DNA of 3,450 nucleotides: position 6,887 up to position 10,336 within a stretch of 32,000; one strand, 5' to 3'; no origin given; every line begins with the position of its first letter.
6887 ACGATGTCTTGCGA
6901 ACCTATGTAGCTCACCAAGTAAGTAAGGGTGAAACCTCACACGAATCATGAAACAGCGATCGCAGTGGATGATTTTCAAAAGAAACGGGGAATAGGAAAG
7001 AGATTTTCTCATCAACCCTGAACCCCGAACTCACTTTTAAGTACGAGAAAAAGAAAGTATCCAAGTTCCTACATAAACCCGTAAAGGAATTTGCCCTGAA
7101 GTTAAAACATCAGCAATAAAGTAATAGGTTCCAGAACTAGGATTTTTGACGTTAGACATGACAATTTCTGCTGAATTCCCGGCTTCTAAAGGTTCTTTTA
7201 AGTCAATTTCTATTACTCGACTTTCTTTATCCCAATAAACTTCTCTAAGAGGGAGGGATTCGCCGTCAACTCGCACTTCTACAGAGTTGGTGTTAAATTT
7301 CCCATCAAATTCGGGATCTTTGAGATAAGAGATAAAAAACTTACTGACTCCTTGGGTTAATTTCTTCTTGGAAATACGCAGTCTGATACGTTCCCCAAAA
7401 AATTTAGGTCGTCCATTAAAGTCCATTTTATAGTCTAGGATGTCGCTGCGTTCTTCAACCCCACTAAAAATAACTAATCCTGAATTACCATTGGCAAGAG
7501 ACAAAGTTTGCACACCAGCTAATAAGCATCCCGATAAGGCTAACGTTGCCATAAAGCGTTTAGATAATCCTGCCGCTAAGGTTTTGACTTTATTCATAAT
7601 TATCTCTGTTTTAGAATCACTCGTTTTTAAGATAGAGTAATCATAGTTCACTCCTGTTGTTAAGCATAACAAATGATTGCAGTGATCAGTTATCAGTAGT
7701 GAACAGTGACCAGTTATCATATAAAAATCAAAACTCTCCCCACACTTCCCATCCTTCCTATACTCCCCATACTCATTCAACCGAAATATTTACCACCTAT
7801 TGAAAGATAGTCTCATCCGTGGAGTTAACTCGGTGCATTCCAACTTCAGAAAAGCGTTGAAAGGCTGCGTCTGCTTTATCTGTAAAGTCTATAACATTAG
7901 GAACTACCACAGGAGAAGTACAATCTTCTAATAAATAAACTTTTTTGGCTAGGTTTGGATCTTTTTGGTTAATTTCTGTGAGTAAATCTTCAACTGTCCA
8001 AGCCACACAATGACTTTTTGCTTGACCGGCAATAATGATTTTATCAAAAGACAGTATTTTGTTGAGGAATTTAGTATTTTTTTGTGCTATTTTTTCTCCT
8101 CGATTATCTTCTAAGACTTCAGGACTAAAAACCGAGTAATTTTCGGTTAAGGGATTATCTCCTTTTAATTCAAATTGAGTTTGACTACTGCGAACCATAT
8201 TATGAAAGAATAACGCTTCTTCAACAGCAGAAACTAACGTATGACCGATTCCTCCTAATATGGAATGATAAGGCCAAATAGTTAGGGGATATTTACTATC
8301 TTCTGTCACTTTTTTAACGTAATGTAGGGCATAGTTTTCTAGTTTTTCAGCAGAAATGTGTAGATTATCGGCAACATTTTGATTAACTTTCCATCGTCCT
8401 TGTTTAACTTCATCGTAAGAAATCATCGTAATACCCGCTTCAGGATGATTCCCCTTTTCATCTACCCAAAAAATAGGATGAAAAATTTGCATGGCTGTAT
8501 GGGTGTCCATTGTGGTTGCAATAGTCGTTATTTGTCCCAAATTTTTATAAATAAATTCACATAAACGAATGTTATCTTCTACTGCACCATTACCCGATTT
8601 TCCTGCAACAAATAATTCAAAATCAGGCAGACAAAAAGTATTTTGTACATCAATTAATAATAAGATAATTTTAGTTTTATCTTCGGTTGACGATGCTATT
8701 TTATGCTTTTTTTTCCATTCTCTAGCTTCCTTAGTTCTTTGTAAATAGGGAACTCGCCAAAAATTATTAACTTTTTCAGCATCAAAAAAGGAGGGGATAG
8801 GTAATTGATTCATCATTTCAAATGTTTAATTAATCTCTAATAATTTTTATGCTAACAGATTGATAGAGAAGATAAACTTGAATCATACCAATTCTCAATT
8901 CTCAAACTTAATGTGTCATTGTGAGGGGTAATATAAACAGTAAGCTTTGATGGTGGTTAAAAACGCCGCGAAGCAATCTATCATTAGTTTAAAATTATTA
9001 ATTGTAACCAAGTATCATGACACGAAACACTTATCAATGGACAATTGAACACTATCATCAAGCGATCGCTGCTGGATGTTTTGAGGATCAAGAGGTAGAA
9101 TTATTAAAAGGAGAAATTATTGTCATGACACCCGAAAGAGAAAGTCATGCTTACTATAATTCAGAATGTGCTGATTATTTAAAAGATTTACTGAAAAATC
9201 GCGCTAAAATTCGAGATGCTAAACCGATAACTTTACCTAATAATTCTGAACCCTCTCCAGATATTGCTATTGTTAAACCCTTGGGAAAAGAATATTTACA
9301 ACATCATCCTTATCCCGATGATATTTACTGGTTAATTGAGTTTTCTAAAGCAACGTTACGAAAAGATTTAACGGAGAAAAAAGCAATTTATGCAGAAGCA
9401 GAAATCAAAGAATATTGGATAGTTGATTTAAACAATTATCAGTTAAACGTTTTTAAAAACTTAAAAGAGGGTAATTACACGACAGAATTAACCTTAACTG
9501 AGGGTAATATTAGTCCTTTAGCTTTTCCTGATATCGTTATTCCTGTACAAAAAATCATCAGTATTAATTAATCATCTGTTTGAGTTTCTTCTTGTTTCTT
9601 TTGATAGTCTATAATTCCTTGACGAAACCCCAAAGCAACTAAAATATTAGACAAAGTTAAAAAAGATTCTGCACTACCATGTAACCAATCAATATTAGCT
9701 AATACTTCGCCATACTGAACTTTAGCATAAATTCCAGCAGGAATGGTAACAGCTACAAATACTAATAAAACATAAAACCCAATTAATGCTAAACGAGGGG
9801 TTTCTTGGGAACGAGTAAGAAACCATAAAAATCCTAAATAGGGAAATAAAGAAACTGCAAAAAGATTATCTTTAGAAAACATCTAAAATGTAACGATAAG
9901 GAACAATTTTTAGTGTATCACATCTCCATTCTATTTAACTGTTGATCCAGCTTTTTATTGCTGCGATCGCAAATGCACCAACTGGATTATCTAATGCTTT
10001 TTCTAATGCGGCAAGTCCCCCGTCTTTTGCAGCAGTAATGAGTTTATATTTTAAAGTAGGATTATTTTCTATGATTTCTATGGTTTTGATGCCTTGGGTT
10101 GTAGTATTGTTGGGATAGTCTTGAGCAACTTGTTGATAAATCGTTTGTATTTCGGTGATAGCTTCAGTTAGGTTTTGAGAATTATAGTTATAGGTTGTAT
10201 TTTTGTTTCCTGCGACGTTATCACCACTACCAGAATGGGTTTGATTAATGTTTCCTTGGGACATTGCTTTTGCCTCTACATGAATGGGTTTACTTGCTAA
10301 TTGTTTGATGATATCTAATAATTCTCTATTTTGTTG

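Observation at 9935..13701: AT-rich three-gene operon: N-terminally extended ABC ATPase + orphan ~8-TM protein + small adaptor-domain protein (candidate undescribed system)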

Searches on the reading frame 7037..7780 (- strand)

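Call 35: search_protein_families(library=pfam, proteins=[window:7037-7780:-], max_evalue=0.001)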
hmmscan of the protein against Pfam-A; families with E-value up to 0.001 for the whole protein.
window:7037-7780:- (247 aa): 1 family
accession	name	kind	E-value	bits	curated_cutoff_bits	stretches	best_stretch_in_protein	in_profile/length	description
PF10989.13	DUF2808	-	3.8e-34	118.2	25.3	1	104-244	3-146/146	Protein of unknown function (DUF2808)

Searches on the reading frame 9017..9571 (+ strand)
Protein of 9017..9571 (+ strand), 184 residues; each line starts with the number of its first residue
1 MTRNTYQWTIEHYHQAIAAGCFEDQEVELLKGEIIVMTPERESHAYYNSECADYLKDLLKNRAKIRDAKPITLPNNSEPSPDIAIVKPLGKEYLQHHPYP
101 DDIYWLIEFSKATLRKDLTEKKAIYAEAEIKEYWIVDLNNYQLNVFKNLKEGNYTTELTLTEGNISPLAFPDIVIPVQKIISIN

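Call 35: search_protein_families(library=pfam, proteins=[window:9017-9571:+], max_evalue=0.001)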
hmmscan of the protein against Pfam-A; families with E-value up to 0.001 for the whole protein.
window:9017-9571:+ (184 aa): 1 family
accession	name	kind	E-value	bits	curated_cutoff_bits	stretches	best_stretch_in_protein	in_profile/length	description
PF05685.18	Uma2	-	4.5e-30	104.8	27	1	21-177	9-171/172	Putative restriction endonuclease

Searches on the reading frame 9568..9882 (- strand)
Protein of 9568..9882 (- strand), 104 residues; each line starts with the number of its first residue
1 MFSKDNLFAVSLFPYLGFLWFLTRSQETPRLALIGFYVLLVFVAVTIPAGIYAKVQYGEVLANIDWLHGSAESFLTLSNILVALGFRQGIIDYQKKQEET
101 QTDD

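Call 3: search_protein_families(library=pfam, proteins=[window:9568-9882:-], max_evalue=1)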
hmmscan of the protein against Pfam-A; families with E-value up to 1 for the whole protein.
window:9568-9882:- (104 aa): 2 families
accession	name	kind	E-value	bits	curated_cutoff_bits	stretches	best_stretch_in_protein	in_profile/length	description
PF12159.13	DUF3593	-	1.2e-42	144.3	25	1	5-90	2-87/88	Protein of unknown function (DUF3593)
PF12911.12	OppC_N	-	0.35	11.2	23.9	1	30-54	14-38/53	N-terminal TM domain of oligopeptide transport permease C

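Call 4: search_protein_families(library=ncbifam, proteins=[window:9568-9882:-], max_evalue=1)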
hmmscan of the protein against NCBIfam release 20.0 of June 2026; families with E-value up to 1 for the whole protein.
window:9568-9882:- (104 aa): 0 families

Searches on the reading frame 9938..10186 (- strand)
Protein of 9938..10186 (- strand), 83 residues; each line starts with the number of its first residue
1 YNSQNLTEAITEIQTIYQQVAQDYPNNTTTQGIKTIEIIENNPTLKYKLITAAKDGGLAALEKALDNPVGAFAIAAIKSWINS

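Call 79: search_dna_similar(query=window:9938-10186:-, collection=plasmids, mode=protein, max_evalue=0.001, max_rows=25)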
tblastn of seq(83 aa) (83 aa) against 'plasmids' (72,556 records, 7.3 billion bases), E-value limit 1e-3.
Records with a match: 30; places in all: 32; records where one place covers at least 80% of the query: 30.
Best place of each record, by identity: <60% 30.
By first word of the organism name: Nostoc 17; Tolypothrix 3; Calothrix 2; Trichormus 2; Microchaete 1; Sphaerospermopsis 1; Gloeothece 1; Fischerella 1; Synechococcus 1; Phormidium 1.
By predicted mobility (MOB-suite, as given by PLSDB): non-mobilizable 14; mobilizable 12; conjugative 4.
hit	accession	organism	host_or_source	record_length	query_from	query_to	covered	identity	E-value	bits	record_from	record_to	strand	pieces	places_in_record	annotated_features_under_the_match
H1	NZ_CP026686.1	Nostoc sp. 'Peltigera membranacea cyanobiont' N6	Lichen thallus,Peltigera membranacea ...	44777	4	80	93%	53.1%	4e-19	86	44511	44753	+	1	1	pentapeptide repeat-containing protein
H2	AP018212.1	Calothrix brevissima NIES-22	-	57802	9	80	87%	53.9%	3e-18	84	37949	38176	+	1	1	hypothetical protein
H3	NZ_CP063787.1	Tolypothrix sp. PCC 7712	Soil sample,soil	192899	4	80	93%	49.4%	6e-18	83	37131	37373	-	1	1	pentapeptide repeat-containing protein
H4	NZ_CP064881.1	Tolypothrix sp. PCC 7601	Fresh water sample,Fresh water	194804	4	80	93%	49.4%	6e-18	83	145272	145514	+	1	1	pentapeptide repeat-containing protein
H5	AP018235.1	Microchaete diplosiphon NIES-3275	-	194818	4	80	93%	49.4%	6e-18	83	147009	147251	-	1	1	hypothetical protein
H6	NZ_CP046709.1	Nostoc sp. ATCC 53789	-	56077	4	80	93%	48.1%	5e-17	81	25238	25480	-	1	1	pentapeptide repeat-containing protein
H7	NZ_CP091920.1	Nostoc sp. UHCC 0870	cell culture,Brackish water, ...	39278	4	80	93%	46.9%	5e-15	75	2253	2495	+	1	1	pentapeptide repeat-containing protein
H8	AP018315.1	Sphaerospermopsis kisseleviana NIES-73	-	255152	4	80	93%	45.7%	1e-14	74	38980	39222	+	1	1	hypothetical protein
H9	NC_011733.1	Gloeothece citriformis PCC 7424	-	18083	4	80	93%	45.7%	1e-14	74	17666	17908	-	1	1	none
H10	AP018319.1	Nostoc sp. HK-01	-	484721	4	80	93%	44.4%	5e-14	72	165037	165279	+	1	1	hypothetical protein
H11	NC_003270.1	Nostoc sp. PCC 7120 = FACHB-418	-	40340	4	82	95%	42.2%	8e-13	68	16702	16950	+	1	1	pentapeptide repeat-containing protein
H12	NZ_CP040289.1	Nostoc sp. C057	Phaeoceros,pure culture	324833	4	80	93%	42.0%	7e-13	69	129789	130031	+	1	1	pentapeptide repeat-containing protein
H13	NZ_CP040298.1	Nostoc sp. TCL26-01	Leiosporoceros dussii,pure culture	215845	4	80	93%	42.0%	3e-12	67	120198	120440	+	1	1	pentapeptide repeat-containing protein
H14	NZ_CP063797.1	Tolypothrix sp. PCC 7712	Soil sample,soil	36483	4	80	93%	42.0%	8e-8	54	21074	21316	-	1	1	pentapeptide repeat-containing protein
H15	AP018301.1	Fischerella sp. NIES-4106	-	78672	4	83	96%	39.3%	1e-12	68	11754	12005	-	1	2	hypothetical protein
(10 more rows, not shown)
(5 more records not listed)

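Call 81: get_annotated_region(hit=H11, flank=4000)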
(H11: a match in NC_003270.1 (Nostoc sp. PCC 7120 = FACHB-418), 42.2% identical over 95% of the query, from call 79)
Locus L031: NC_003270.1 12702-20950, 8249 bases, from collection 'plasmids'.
description: Nostoc sp. PCC 7120 = FACHB-418 plasmid pCC7120epsilon, complete sequence
organism: Nostoc sp. PCC 7120 = FACHB-418 (NCBI taxid 103690)
taxonomy: Bacteria; Cyanobacteriota; Cyanophyceae; Nostocales; Nostocaceae; Nostoc; Nostoc sp. PCC 7120 = FACHB-418
host: -; source: -; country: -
typing (MOB-suite, as given by PLSDB): mobilizable; replicon rep_cluster_1642; relaxase MOBV
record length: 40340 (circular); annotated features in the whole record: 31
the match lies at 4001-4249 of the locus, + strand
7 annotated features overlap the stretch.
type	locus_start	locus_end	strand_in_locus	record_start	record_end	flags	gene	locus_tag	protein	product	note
CDS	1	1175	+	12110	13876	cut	-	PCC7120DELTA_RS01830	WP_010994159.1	hypothetical protein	-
CDS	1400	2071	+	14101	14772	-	-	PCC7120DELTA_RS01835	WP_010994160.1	response regulator transcription factor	GO:0000160 - phosphorelay signal transduction system [Evidence IEA]; GO:0006355 - regulation of DNA-templated ...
CDS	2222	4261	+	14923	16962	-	-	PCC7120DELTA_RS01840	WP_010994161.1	pentapeptide repeat-containing protein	-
CDS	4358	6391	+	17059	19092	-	-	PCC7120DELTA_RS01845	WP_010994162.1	NACHT domain-containing NTPase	-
CDS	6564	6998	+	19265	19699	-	-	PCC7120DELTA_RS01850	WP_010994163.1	hypothetical protein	-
CDS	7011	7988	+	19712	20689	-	-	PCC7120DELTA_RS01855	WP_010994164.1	hypothetical protein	-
CDS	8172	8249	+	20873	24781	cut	-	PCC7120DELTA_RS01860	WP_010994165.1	hypothetical protein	-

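Call 82: get_annotated_region(hit=H3, flank=4000)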
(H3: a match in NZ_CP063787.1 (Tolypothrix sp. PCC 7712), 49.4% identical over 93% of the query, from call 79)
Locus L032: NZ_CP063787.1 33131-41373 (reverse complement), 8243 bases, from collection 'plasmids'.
description: Tolypothrix sp. PCC 7712 plasmid unnamed2, complete sequence
organism: Tolypothrix sp. PCC 7712 (NCBI taxid 2596898)
taxonomy: Bacteria; Cyanobacteriota; Cyanophyceae; Nostocales; Tolypothrichaceae; Tolypothrix; Tolypothrix sp. PCC 7712
host: -; source: Soil sample,soil; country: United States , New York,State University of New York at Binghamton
typing (MOB-suite, as given by PLSDB): mobilizable; replicon rep_cluster_1657; relaxase MOBV
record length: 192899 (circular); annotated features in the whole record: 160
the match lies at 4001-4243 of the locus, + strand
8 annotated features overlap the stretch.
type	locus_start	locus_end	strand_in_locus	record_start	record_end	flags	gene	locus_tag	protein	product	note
CDS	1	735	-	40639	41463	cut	-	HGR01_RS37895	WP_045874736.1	hypothetical protein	-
CDS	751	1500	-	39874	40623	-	-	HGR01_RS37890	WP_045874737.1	hypothetical protein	-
CDS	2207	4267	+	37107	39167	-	-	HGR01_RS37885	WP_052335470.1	pentapeptide repeat-containing protein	-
CDS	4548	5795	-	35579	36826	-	-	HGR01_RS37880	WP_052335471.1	WD40 repeat domain-containing protein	-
CDS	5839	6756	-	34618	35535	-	-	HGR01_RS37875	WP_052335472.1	GUN4 domain-containing protein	-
CDS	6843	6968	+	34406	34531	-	-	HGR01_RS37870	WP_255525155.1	hypothetical protein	-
CDS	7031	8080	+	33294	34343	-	-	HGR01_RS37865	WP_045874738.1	MoxR family ATPase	-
CDS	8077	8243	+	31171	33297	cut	-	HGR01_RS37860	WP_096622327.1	hypothetical protein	-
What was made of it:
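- The g3 tail recurs on pentapeptide-repeat proteins; the two inspected lie adjacent to a NACHT NTPase gene and about 3 kb from a MoxR ATPase gene (calls 79, 81, 82).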

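Call 83: search_protein_families(library=pfam, proteins=[L031:2222-4261:+, L032:2207-4267:+], max_evalue=0.01)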
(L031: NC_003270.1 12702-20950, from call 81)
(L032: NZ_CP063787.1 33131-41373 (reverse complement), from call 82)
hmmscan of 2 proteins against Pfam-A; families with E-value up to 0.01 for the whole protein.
L031:2222-4261:+ (679 aa): 4 families
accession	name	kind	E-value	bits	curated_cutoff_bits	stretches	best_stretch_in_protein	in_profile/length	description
PF00805.28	Pentapeptide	-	7.6e-32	108.9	20.2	5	4-37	7-40/40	Pentapeptide repeats (8 copies)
PF13599.13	Pentapeptide_4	-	8.9e-17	61.4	38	1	319-381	8-70/78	Pentapeptide repeat region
PF13576.12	Pentapeptide_3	-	1e-12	48.5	27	1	6-46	2-45/48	Pentapeptide repeats (9 copies)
PF25296.1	Decapeptide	-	0.0001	22.5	45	0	5-48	22-65/74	Decapeptide repeat region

L032:2207-4267:+ (686 aa): 4 families
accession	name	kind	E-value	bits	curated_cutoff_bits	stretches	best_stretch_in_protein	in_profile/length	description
PF00805.28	Pentapeptide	-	4.3e-32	109.7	20.2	4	334-370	2-38/40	Pentapeptide repeats (8 copies)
PF13599.13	Pentapeptide_4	-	3.4e-16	59.5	38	1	330-392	8-70/78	Pentapeptide repeat region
PF13576.12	Pentapeptide_3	-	6.4e-15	55.5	27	2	258-288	15-47/48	Pentapeptide repeats (9 copies)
PF25296.1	Decapeptide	-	0.0028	17.9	45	0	9-47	26-64/74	Decapeptide repeat region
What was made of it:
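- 9938..10180 (-): Gene 3 C-terminal five-helix tail (aa 143-223), a module also found on non-EAD11 cyanobacterial proteins. Present at the C-terminal end (last ~85 aa) of ~680-aa pentapeptide-repeat proteins on 30 cyanobacterial plasmids (calls 79, 81-83).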
